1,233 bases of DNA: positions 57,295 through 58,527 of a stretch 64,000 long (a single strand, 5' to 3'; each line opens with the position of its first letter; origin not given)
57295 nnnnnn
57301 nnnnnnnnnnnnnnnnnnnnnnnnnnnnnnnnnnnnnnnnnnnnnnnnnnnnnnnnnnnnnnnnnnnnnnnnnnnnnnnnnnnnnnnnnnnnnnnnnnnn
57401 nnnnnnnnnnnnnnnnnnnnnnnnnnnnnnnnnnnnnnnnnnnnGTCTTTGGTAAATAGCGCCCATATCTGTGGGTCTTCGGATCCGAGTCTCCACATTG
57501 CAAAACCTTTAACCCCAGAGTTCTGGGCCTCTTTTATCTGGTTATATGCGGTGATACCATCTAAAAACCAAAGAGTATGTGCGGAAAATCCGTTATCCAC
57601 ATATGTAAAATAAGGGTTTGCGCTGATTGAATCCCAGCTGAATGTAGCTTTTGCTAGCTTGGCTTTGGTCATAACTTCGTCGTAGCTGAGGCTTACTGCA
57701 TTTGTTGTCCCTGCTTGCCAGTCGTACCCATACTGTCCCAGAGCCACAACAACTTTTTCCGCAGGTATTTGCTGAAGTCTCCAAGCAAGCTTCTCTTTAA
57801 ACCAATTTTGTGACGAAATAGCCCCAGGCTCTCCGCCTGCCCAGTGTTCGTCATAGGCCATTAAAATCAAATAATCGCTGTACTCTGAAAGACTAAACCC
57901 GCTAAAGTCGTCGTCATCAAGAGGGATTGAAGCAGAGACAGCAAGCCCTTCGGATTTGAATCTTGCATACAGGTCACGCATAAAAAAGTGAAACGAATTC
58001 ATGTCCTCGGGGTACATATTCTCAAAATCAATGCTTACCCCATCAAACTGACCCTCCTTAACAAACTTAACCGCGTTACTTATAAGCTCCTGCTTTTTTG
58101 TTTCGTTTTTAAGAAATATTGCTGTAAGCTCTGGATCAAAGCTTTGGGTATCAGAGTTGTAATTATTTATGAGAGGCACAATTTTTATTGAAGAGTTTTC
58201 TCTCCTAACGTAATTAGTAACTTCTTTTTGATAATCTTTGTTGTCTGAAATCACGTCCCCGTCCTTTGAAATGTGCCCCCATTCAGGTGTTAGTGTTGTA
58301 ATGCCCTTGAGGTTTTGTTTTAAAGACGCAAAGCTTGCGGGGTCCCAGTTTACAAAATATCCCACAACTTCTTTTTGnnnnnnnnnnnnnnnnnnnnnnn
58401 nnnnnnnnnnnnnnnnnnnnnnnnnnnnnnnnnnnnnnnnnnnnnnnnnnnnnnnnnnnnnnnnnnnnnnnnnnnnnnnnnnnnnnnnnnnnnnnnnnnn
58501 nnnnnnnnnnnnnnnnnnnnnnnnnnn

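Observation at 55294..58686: Single 1130-aa polypeptide fusing GH18-like hydrolase, CE4 deacetylase and GT2 synthase domains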

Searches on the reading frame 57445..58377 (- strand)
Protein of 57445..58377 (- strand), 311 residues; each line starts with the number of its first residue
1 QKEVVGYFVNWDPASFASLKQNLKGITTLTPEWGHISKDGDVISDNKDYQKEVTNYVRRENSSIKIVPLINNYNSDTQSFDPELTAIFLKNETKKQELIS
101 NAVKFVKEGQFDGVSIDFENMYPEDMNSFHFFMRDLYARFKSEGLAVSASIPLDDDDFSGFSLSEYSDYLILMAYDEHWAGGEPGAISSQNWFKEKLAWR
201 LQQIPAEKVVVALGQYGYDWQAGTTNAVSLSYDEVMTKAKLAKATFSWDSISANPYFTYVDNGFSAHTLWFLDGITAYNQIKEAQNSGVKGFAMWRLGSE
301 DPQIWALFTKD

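Call 25: search_solved_structures(query=window:57445-58377:-, max_evalue=0.00001, show_alignments=3)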
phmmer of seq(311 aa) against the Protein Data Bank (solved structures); distinct sequences matched with E-value up to 0.00001: 20.
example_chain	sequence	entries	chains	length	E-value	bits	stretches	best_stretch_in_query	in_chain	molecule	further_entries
4s3j_A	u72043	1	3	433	3.9e-28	101.8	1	65-309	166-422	Cortical-lytic enzyme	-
4s3k_A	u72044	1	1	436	2e-27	99.5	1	14-308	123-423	Spore germination protein YaaH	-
3cz8_A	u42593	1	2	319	3.3e-26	95.5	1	35-296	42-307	Putative sporulation-specific glycosylase ydhD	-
5jh8_A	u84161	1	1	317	5.1e-23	85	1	94-307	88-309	Probable chitinase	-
4q6t_A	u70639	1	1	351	2.8e-21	79.3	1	50-307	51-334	Glycosyl hydrolase, family 18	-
4wiw_A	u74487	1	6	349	1.5e-15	60.5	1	29-302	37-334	Glycoside hydrolase family 18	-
3co4_A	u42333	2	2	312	3.2e-10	43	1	4-228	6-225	Chitinase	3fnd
6xyz_A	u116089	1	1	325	9.8e-09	38.1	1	26-222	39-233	Candidate chitinase Glycoside hydrolase family 18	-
5wup_A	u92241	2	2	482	4.8e-07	32.6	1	41-180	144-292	Chitinase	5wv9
2ybt_A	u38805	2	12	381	1.8e-06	30.7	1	53-220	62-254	ACIDIC MAMMALIAN CHITINASE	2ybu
5wv8_A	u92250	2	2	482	1.9e-06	30.6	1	41-180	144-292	Chitinase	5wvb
3fxy_A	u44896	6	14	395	2.1e-06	30.5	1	53-220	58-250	Acidic mammalian chitinase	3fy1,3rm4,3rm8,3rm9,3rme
1lg1_A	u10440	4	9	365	2.6e-06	30.2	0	54-181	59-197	chitotriosidase | Chitotriosidase-1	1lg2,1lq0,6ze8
4wjx_A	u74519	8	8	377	3.1e-06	29.9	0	54-181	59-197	Chitotriosidase-1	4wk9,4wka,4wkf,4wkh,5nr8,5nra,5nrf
6jjr_A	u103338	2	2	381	3.2e-06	29.9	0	54-181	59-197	Chitotriosidase-1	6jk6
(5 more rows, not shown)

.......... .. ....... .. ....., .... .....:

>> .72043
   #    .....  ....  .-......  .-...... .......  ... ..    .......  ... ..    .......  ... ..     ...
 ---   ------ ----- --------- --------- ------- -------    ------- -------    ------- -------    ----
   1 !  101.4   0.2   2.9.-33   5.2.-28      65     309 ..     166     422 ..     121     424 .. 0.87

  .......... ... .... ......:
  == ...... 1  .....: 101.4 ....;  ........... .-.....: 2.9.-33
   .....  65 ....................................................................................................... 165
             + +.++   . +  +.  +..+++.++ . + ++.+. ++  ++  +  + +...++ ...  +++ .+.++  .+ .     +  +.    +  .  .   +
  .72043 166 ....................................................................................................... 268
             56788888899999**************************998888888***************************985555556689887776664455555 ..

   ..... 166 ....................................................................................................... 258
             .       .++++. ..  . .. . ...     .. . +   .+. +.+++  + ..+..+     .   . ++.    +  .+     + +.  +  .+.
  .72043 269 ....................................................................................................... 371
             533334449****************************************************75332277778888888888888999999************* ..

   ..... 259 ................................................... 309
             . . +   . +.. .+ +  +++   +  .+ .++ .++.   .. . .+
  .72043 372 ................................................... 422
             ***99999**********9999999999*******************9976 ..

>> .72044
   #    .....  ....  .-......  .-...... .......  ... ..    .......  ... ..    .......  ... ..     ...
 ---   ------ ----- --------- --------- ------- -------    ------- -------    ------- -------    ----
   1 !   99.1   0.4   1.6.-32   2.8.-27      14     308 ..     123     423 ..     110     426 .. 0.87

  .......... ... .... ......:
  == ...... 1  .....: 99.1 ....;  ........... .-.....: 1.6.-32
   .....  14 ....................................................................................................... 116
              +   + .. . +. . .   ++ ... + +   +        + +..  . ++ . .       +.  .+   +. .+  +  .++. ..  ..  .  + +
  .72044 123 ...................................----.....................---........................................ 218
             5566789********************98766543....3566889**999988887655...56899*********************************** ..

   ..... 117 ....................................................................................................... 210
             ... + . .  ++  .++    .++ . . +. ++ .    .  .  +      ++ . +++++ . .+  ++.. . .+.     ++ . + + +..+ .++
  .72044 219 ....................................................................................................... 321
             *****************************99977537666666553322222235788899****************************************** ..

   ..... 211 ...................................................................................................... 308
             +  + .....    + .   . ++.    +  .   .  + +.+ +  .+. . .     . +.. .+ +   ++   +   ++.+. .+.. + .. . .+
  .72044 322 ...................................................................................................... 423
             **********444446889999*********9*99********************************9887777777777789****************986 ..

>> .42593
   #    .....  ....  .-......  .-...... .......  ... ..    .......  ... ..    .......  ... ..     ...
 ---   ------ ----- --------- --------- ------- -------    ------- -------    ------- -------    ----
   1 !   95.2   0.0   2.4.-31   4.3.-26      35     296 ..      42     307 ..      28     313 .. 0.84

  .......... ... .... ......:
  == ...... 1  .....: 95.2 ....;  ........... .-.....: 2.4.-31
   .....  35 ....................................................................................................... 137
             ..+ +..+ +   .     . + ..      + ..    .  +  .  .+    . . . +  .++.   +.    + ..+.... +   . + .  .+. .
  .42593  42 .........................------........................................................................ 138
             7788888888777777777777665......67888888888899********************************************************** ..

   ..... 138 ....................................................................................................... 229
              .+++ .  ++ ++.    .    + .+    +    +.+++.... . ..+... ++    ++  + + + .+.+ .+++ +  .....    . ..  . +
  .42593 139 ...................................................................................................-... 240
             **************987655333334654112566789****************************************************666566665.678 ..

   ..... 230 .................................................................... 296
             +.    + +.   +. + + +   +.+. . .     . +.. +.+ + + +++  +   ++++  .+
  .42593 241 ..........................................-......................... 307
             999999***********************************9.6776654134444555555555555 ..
